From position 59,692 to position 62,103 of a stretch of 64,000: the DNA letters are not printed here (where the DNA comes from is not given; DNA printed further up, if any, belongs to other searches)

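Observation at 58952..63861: Compact eliminase-type glycyl radical enzyme with activase, divergent from a persulfide-reductase-like flavoprotein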

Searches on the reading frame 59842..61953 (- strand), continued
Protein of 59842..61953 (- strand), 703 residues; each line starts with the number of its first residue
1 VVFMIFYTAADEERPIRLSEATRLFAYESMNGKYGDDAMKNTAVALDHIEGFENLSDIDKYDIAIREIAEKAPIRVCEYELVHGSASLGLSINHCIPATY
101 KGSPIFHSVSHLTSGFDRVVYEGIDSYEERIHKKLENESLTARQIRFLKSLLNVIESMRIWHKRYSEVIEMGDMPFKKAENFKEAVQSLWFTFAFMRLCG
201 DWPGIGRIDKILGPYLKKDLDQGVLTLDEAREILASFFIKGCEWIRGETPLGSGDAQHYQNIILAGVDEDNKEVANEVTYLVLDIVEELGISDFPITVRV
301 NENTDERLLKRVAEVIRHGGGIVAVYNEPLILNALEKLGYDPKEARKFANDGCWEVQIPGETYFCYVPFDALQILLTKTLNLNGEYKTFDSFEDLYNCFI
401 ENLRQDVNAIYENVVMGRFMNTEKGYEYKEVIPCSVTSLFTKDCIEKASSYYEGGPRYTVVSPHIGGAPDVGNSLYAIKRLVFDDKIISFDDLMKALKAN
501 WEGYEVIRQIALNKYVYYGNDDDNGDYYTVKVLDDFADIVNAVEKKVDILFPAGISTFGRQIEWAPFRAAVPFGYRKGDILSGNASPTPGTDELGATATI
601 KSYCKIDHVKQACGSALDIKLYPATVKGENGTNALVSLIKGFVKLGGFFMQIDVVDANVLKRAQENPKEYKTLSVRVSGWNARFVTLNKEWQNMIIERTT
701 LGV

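Call 16: find_related_loci(query=window:59842-61944:-, collection=genome_contigs, flank=10000)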
Query window:59842-61944:- (700 aa) in genome_contigs; peptide patterns used: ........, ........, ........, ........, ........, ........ (x = any residue, [..] = any of these).
489 stretches matched a pattern; 471 encode a relative of the query (tblastn E <= 1e-3); the best 80 are kept; 80 distinct loci.
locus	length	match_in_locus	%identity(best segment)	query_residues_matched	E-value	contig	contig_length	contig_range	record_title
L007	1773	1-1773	96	25-615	0e+0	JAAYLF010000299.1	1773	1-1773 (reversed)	MAG: Clostridiaceae bacterium isolate AS15tlH2ME_177 125225_AS15, whole genome shotgun sequence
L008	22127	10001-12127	62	1-700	0e+0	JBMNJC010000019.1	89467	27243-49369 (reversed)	MAG: Caldicoprobacterales bacterium isolate SBF912LR0HQ0092 contig_53468, whole genome shotgun sequence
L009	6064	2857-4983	60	3-700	0e+0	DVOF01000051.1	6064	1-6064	MAG TPA_asm: Candidatus Aphodoplasma excrementigallinarum isolate 4920 USAMLcec10__C35799_L6064_SRR5282096, whole genome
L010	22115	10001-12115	59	1-695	0e+0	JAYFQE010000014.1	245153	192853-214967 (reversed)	MAG: Clostridiaceae bacterium isolate CA_164 c_CA_000000030055, whole genome shotgun sequence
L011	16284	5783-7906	59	3-700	0e+0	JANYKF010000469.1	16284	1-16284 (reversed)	MAG: Clostridiaceae bacterium isolate GL140_5_metabinner_137 GL140_5_k141_1940506, whole genome shotgun sequence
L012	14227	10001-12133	58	1-699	0e+0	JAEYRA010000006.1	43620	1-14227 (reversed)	MAG: Bacillota bacterium isolate OH_CBB_43 k127_821208, whole genome shotgun sequence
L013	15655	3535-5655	59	1-699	0e+0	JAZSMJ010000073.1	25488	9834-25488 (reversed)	MAG: Eubacteriales bacterium isolate T1900044555_TS20190021.MAGScoT_cleanbin_000009 SGB_288_k141_1638931, whole genome s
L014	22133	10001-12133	58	1-699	0e+0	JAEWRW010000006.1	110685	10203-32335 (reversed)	MAG: Bacillota bacterium isolate OH_SBrB_79 k127_858025, whole genome shotgun sequence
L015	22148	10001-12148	57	1-700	0e+0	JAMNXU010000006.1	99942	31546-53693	MAG: Bacillota bacterium isolate Bin_1 Bin_1_scaffold_52, whole genome shotgun sequence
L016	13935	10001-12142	58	1-700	0e+0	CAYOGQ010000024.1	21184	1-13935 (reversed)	MAG TPA_asm: uncultured Ruminococcus sp. isolate SRP263991_co1_27 genome assembly, contig: NODE_3497_length_21184_cov_5.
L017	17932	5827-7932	59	1-697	0e+0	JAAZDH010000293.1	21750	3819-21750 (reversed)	MAG: Clostridiaceae bacterium isolate AS09scLD_118 327972_AS09, whole genome shotgun sequence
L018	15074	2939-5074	58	1-700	0e+0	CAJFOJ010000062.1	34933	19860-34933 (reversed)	uncultured Ruminococcaceae bacterium isolate Coassembly_mag_349 genome assembly, contig: MAGpy_11413_min2k_bin_349_fak87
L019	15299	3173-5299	59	1-697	0e+0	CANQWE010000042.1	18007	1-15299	MAG: uncultured Clostridia bacterium isolate Lapin-012__bin86 genome assembly, contig: Lapin-012__NODE_4003_length_18007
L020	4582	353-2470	58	1-696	0e+0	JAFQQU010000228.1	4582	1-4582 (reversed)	MAG: Clostridia bacterium isolate RGIG2066 Goat_Colon-2__c544784, whole genome shotgun sequence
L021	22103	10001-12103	60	1-696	0e+0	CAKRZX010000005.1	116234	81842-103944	MAG: uncultured Clostridia bacterium isolate REFINED_METABAT215_TOP10_CONTIGS_1500_ASSEMBLY_K77_MERGED__Hadza_MoBio_hadz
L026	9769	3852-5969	58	1-695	0e+0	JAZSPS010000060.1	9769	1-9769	MAG: Eubacteriales bacterium isolate T1900044545_TS20190011.MAGScoT_cleanbin_000042 SGB_128_k141_3804971, whole genome s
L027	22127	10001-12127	58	1-697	0e+0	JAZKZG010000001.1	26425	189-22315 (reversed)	MAG: Eubacteriales bacterium isolate T1900045091_TC20190085.MAGScoT_cleanbin_000017 SGB_4703_k141_2444923, whole genome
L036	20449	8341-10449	57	1-695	0e+0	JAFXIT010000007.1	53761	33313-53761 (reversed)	MAG: Clostridia bacterium isolate RGIG6452 Sheep_Rectum.Co__c518763, whole genome shotgun sequence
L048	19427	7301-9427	57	1-697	0e+0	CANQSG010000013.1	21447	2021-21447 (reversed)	MAG: uncultured Clostridia bacterium isolate Lapin-032__bin64 genome assembly, contig: Lapin-032__NODE_3786_length_21447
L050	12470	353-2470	57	1-695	0e+0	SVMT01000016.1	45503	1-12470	MAG: Oscillospiraceae bacterium isolate SIG520 NODE_3654_length_45503_cov_1.917115, whole genome shotgun sequence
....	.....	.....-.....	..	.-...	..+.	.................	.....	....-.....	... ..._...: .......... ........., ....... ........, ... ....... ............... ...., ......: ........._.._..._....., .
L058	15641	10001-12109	56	1-700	0e+0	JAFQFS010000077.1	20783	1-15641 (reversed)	MAG: Clostridia bacterium isolate RGIG1778 Goat_Cecum-4__c449466, whole genome shotgun sequence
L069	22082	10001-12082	59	10-700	0e+0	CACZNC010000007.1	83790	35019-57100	MAG: uncultured Ruminococcus sp. isolate RUG12770 genome assembly, contig: RUG12770_asm_7, whole genome shotgun sequence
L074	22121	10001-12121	56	1-696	0e+0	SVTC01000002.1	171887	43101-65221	MAG: Oscillospiraceae bacterium isolate SIG685 NODE_1553_length_171887_cov_5.012331, whole genome shotgun sequence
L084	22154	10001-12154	56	1-696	0e+0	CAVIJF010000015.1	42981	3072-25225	bacterium isolate H07616-L1_cleanbin_000023 genome assembly, contig: Spades_H07616-L1_contig_505, whole genome shotgun s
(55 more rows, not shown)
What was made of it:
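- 471 GTDB species genomes encode a relative (call 16).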
